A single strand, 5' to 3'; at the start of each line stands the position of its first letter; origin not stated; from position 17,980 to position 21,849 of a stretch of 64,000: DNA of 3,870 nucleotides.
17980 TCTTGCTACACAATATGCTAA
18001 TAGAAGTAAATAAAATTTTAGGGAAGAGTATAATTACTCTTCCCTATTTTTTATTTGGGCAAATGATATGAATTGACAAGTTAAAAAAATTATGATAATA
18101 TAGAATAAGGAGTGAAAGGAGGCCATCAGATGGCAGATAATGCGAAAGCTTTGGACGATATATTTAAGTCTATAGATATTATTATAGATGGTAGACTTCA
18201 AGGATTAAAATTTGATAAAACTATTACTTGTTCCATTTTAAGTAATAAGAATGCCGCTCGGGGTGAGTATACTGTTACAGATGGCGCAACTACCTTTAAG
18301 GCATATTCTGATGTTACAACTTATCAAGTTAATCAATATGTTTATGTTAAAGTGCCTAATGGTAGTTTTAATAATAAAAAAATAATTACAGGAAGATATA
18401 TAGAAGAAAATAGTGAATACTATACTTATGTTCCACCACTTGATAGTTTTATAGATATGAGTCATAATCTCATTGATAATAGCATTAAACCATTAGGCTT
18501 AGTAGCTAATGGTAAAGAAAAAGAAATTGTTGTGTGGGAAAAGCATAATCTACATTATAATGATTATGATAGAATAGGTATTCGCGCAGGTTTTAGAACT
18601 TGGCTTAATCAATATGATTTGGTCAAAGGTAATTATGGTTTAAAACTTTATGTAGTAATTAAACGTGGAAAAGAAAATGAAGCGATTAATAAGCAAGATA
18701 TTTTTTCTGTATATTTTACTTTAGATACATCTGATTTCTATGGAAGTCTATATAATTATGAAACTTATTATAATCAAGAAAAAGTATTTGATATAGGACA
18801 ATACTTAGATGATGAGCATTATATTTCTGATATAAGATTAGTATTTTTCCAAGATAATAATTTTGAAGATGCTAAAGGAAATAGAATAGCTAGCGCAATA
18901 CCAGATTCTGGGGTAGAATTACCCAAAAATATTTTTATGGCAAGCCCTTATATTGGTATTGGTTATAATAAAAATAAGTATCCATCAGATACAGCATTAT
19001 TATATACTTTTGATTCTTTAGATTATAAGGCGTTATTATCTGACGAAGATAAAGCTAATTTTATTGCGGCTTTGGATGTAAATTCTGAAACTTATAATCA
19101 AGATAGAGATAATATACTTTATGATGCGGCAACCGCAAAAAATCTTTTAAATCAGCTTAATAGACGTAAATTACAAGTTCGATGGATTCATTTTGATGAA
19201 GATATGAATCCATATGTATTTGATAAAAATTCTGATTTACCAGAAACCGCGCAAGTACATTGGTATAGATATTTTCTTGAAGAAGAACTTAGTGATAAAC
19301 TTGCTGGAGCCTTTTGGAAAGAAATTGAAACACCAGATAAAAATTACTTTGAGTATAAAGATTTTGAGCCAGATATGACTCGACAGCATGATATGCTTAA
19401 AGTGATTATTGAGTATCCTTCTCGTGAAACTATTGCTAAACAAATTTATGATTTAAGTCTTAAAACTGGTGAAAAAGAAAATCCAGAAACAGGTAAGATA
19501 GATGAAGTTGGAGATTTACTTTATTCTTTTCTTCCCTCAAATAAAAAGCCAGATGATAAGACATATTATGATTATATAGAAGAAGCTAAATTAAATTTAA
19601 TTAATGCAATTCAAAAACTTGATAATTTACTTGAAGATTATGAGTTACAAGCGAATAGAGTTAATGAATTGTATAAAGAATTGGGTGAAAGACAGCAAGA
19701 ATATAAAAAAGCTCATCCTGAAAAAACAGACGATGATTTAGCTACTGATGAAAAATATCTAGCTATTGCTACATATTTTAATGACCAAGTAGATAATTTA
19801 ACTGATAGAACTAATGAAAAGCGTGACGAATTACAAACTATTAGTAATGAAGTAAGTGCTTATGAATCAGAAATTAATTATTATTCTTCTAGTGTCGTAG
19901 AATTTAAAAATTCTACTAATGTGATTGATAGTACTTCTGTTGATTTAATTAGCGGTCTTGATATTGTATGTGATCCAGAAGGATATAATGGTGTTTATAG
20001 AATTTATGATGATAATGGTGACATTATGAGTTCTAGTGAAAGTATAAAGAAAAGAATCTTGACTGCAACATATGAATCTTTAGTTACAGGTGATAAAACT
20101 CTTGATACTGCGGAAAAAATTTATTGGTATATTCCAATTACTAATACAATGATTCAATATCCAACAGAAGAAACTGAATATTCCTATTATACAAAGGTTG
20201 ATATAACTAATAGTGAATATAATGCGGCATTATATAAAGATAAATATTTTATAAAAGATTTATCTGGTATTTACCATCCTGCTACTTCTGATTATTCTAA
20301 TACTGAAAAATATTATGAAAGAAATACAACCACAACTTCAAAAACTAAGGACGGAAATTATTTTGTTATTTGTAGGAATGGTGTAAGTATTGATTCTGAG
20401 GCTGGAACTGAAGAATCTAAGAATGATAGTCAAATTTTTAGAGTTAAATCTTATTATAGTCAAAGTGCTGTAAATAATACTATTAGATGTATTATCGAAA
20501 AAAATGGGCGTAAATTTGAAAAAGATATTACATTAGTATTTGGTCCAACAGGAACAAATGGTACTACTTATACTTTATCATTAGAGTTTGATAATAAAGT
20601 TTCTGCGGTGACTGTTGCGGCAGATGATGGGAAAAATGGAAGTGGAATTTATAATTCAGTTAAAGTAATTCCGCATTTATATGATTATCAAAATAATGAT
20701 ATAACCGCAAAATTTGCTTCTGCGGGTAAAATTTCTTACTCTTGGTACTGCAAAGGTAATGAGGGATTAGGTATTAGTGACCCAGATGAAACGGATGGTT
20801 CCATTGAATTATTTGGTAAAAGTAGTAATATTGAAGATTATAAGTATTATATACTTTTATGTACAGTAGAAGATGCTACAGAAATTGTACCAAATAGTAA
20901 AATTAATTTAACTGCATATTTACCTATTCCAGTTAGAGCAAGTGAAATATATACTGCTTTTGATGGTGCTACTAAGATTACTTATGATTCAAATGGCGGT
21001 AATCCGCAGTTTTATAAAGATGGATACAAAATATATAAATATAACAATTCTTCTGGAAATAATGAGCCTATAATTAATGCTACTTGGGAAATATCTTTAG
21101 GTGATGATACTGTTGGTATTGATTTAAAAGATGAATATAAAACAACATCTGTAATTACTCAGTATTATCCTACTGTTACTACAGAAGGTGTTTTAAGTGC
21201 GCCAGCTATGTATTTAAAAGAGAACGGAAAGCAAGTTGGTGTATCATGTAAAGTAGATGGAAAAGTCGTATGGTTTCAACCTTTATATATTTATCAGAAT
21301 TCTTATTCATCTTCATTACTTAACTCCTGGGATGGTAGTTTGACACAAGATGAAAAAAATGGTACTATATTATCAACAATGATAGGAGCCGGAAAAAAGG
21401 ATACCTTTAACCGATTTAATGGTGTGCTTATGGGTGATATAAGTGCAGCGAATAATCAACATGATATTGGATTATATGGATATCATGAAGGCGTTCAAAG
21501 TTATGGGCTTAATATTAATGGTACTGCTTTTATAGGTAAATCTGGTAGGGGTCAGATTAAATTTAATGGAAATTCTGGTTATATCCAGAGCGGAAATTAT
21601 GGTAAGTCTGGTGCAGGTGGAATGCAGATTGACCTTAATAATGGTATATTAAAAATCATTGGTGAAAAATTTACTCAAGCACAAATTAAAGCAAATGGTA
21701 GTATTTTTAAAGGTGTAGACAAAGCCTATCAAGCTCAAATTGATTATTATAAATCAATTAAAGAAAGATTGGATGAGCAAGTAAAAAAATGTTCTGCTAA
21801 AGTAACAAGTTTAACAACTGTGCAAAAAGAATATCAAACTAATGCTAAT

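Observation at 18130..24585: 2152-aa multi-module protein immediately after the TMP, in place of a normal-sized Dit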

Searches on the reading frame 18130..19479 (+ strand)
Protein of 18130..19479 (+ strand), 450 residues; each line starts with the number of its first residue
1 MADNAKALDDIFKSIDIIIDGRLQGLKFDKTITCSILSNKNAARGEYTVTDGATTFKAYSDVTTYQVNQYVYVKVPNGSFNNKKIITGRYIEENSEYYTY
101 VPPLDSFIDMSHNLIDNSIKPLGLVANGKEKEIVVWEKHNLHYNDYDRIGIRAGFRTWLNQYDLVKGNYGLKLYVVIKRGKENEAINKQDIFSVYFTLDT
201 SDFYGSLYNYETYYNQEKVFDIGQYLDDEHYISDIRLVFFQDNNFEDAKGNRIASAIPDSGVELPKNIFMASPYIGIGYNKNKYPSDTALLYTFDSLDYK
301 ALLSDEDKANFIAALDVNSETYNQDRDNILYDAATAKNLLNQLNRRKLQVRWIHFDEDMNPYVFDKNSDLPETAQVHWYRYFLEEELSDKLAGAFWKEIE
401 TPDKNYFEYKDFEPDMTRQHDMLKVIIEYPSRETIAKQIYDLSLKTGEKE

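Call 82: search_solved_structures(query=A5, max_evalue=10)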
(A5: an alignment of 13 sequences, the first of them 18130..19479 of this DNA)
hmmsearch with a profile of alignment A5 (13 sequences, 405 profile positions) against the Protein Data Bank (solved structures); distinct sequences matched with E-value up to 10: 0.

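Call 87: search_protein_representatives(alignment_id=A5)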
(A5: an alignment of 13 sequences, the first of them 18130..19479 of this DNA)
Query: 13 sequences, 405 profile positions. Proteins with E-value up to 0.001 (for the whole library): 3312; up to 1e-10: 2632; up to 1e-30: 973. The best 150 are listed.
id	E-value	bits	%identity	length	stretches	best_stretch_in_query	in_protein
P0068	5.5e-165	565.6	-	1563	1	4-397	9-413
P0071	1.5e-161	554.2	-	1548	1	2-402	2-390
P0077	1.0e-151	521.9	-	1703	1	2-396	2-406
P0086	3.3e-151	520.2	-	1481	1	3-402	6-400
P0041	4.3e-150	516.5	-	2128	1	1-399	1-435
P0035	7.7e-150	515.7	-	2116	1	1-401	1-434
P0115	3.1e-148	510.4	-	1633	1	5-397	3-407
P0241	1.3e-147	508.3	-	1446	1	1-403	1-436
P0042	1.4e-145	501.6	-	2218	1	2-399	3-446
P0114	2.2e-143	494.4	-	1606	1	1-404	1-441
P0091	3.1e-143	493.9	-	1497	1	4-398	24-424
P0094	7.7e-140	482.7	-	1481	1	5-402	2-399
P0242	1.3e-139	482.0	-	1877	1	4-398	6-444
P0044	1.0e-138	479.0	-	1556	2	1-398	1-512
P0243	5.0e-136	470.2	-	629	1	6-397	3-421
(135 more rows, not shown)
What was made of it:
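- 18427..19479 (+): Residues 100-450: beta-sandwich domains with short helices; the rest of the conserved N-terminal module. The profile of residues 1-450 finds 3312 cluster representatives, and the match is N-terminal in all 150 listed (call 87).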

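Call 89: search_protein_families(library=pfam, alignment_id=A6, max_evalue=0.001)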
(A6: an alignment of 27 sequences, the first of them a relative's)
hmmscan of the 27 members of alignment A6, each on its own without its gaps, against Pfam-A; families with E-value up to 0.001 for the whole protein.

A. member 1, P0342 (1095 aa): 0 families

B. families by the number of members that match (of 27 scanned): 0 families

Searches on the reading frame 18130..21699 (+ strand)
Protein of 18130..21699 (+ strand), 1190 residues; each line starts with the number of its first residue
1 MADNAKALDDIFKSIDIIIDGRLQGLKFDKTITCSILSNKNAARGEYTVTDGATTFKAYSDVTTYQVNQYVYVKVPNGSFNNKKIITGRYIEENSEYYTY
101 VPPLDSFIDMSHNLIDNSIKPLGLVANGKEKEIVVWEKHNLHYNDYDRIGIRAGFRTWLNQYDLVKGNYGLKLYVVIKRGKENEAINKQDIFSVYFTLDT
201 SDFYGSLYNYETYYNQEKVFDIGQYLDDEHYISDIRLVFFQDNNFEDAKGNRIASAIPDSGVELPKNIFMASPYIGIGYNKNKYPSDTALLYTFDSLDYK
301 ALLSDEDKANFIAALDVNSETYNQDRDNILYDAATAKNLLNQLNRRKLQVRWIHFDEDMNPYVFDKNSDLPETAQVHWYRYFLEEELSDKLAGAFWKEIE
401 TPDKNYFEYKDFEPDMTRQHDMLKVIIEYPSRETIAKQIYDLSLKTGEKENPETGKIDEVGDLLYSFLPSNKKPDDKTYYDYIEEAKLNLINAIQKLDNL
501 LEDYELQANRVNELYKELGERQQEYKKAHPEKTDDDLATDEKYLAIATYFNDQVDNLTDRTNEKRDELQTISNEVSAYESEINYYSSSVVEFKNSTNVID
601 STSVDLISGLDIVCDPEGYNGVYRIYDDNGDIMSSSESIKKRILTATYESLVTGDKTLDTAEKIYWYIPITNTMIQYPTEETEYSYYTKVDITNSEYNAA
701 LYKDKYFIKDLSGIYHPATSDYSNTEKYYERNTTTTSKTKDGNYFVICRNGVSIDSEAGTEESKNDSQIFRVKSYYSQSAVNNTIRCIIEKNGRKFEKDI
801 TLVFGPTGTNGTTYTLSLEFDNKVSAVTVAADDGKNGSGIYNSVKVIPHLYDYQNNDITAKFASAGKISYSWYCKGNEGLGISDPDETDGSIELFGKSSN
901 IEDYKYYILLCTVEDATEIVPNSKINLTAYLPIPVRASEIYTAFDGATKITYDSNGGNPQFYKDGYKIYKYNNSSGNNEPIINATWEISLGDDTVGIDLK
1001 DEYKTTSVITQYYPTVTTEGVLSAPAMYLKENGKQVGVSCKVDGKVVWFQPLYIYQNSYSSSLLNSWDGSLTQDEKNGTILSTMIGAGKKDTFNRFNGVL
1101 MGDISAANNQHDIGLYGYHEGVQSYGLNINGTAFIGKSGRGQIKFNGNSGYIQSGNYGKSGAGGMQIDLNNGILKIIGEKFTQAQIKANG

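Call 19: search_solved_structures(query=A1, max_evalue=1, show_alignments=2)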
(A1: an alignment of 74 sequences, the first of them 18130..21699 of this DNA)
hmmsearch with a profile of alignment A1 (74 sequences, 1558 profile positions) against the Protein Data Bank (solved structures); distinct sequences matched with E-value up to 1: 2.
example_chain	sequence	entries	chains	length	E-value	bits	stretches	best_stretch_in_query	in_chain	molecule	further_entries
3uv5_A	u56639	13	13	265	0.65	10.5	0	394-473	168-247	Transcription initiation factor TFIID subunit 1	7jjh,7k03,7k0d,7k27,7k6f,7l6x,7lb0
3tlp_A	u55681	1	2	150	0.66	10.5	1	385-456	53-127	Protein polybromo-1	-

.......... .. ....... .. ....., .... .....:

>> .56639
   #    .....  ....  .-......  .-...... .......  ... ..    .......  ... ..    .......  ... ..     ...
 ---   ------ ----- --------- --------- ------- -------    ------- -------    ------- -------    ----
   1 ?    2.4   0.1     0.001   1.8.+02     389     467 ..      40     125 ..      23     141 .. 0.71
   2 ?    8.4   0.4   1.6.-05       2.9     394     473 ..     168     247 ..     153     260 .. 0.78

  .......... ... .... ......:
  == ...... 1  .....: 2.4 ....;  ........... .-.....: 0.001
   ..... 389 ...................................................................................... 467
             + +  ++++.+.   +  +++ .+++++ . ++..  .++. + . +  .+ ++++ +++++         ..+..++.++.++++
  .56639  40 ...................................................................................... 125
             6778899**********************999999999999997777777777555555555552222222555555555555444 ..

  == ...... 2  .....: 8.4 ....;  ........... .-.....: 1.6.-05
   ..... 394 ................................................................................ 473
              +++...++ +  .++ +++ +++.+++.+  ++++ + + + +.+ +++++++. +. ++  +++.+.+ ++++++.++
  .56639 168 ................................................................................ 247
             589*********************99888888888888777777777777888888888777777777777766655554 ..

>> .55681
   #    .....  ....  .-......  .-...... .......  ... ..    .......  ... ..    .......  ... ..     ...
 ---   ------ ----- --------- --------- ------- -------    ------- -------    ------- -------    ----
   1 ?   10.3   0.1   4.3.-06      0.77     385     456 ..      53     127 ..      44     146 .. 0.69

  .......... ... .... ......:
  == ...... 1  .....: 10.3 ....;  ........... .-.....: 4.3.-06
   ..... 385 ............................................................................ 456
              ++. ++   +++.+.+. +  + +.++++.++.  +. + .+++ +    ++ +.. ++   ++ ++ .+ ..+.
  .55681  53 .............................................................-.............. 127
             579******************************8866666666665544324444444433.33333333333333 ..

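Call 27: predict_structure(alignment_id=A1)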
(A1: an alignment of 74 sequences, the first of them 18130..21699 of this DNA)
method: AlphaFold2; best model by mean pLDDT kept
length: 1190 residues; sequences in the alignment: 74
mean_pLDDT: 80.4   pTM: 0.56
mean pLDDT of the five models: 80.4, 79.9, 76.8, 76.8, 76.5
residues with pLDDT >= 90: 290; 70-90: 701; 50-70: 128; < 50: 71
segments of 3 or more residues with pLDDT < 50: 1-5, 92-99, 834-840, 919-922, 1000-1002, 1061-1083, 1106-1108, 1181-1190
pLDDT, mean of each block of 10 residues (from residue 1): 49 60 54 84 86 84 81 77 78 42 81 82 89 88 86 87 86 86 54 88 75 77 83 91 89 83 87 90 87 86 85 87 90 89 89 85 86 91 85 90 85 86 93 92 82 71 85 86 92 93 92 91 87 84 87 90 92 91 92 80 74 87 81 81 90 76 87 87 88 77 79 83 85 86 86 72 87 83 89 84 81 79 79 48 83 82 89 88 89 87 91 69 69 88 84 79 84 75 89 66 55 87 82 87 91 79 41 36 56 74 55 73 75 76 76 77 77 70 40
secondary structure, 60 per line:
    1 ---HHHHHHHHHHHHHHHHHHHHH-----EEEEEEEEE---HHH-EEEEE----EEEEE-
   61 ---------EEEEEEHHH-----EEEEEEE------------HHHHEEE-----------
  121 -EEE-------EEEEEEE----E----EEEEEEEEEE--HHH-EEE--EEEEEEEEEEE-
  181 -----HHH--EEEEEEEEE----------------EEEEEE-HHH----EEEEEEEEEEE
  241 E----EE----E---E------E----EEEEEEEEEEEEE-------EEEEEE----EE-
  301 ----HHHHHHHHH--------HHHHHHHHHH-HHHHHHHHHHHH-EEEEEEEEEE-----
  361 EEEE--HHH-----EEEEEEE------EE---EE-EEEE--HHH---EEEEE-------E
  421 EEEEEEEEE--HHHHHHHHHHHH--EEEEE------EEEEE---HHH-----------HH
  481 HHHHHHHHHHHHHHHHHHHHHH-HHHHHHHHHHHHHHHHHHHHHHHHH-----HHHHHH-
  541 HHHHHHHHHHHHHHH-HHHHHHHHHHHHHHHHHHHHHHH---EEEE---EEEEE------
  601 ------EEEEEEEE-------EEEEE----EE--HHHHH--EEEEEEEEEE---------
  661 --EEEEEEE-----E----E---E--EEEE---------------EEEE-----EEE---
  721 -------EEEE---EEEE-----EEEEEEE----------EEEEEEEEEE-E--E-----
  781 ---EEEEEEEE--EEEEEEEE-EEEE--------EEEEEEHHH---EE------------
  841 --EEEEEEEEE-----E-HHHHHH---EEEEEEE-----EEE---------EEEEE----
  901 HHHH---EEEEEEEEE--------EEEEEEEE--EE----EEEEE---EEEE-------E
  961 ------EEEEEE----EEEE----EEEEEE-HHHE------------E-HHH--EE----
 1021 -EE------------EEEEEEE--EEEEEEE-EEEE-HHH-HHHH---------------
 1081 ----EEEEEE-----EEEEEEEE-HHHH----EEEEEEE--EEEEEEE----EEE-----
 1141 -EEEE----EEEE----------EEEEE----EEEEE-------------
elements in order (helices of 4 or more, strands of 3 or more residues): H4-24 E30-38 E46-50 E55-59 E70-75 E84-90 H103-106 E107-109 E122-124 E132-138 E148-157 E164-166 E169-179 E191-199 E216-221 E230-241 E268-280 E288-293 H305-313 H322-331 H333-344 E346-355 E361-364 E375-381 E396-399 E408-412 E420-429 H432-443 E446-450 E457-461 H479-502 H504-528 H534-539 H541-555 H557-579 E583-586 E590-594 E607-614 E622-626 H635-639 E642-651 E663-669 E687-690 E706-709 E715-717 E728-731 E735-738 E744-750 E761-770 E784-791 E794-801 E803-806 E815-820 E843-851 H859-864 E868-874 E880-882 E892-896 H901-904 E908-916 E925-932 E941-945 E949-952 E967-972 E977-980 E985-990 E1036-1042 E1045-1051 E1053-1056 H1062-1065 E1085-1090 E1096-1103 H1105-1108 E1113-1119 E1122-1128 E1133-1135 E1142-1145 E1150-1153 E1164-1168 E1173-1177
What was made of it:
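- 18130..18414 (+): Residues 1-95: conserved N-terminal amphipathic helix (4-24) and a five-stranded small beta-barrel (30-90), assigned as OB-like. AlphaFold secondary structure (call 27).
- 18427..19479 (+): Model pLDDT is mostly 80-93 (call 27).
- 19876..21297 (+): Residues 583-1056: array of Ig-like beta-sandwich domains. All-beta model (call 27).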

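Call 62: fold_search(model_id=the predicted structure, library=pdb)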
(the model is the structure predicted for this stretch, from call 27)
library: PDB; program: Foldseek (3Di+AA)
matches with E <= 10: 1726; with E <= 0.001: 70
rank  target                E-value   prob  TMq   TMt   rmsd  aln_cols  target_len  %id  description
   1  5i5k_B                6.7e-07  0.94  0.08  0.06  37.9       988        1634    8  Structure of complement C5 in complex with eculizumab (released 2016-03-16)
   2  7q60                  7.7e-06  0.91  0.11  0.11  40.6      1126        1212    6  Structure of TEV cleaved A2ML1 (A2ML1-TE) (released 2022-04-20)
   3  1r19_B                1.7e-05  0.99  0.10  0.24  13.6       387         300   10  Crystal Structure Analysis of S.epidermidis adhesin SdrG binding to Fibrinogen (Apo structure) (released 2003-10-28)
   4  3q2v_B                1.9e-05  0.93  0.07  0.16  32.7       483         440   11  Crystal structure of mouse E-cadherin ectodomain (released 2011-04-06)
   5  7o7p_C                2.2e-05  0.90  0.12  0.12  43.9      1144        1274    7  (h-alpha2M)4 activated state (released 2022-04-13)
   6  7o7p_A                2.2e-05  0.90  0.12  0.12  43.9      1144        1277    7  (h-alpha2M)4 activated state (released 2022-04-13)
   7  5t89_Y                2.3e-05  0.94  0.07  0.12  25.9       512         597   10  Crystal structure of VEGF-A in complex with VEGFR-1 domains D1-6 (released 2017-02-01)
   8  4tsh_B                2.7e-05  0.96  0.09  0.20  26.5       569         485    9  A Novel Protein Fold Forms an Intramolecular Lock to Stabilize the Tertiary Structure of Streptococcus mutans Adhesin  (released 2014-10-22)
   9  7o7q_A                3.6e-05  0.89  0.13  0.12  43.5      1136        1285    6  (h-alpha2M)4 trypsin-activated state (released 2022-04-13)
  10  8egw_A                4.2e-05  0.94  0.07  0.18  27.1       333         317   12  Complex of Fat4(EC1-4) bound to Dchs1(EC1-3) (released 2023-02-22)
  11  7q62_A                4.7e-05  0.51  0.08  0.08  46.6      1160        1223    7  Structure of TEV cleaved A2ML1 dimer (A2ML1-TT dimer) (released 2022-04-20)
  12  8wa2_C                5.2e-05  0.57  0.09  0.08  29.0      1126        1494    7  cryo-EM structure of native mastigonemes isolated from Chlamydomonas reinhardtii at 3.0 angstrom resolution (released 2024-04-10)
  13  7q5z                  5.8e-05  0.51  0.09  0.08  39.8      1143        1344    6  Cryo-EM structure of native human A2ML1 (released 2022-04-20)
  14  7tuf_C                6.1e-05  0.99  0.08  0.21  16.1       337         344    9  Crystal structure of Tapasin in complex with PaSta1-Fab (released 2022-09-07)
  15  3q2v_A                6.8e-05  0.63  0.07  0.13  35.7       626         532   11  Crystal structure of mouse E-cadherin ectodomain (released 2011-04-06)
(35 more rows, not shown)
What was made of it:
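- On Tal / baseplate hub (gp27-like; Pfam Prophage_tail PF06605): The single entry of this kind is lambda tip chain 8k35_A, at E=1.1e-4, probability 0.21 and TM-scores of 0.06-0.09 (call 62).
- Closest known: Tal / baseplate hub proteins with fibre extensions. Same: There is a weak Foldseek hit to the lambda tip complex (call 62).
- A Foldseek hit to lambda tail-tip chain 8k35_A has E=1.1e-4 (call 62). The lambda hit has probability 0.21 and TM-scores of 0.06-0.09, and it sits among many Ig-array hits (call 62).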
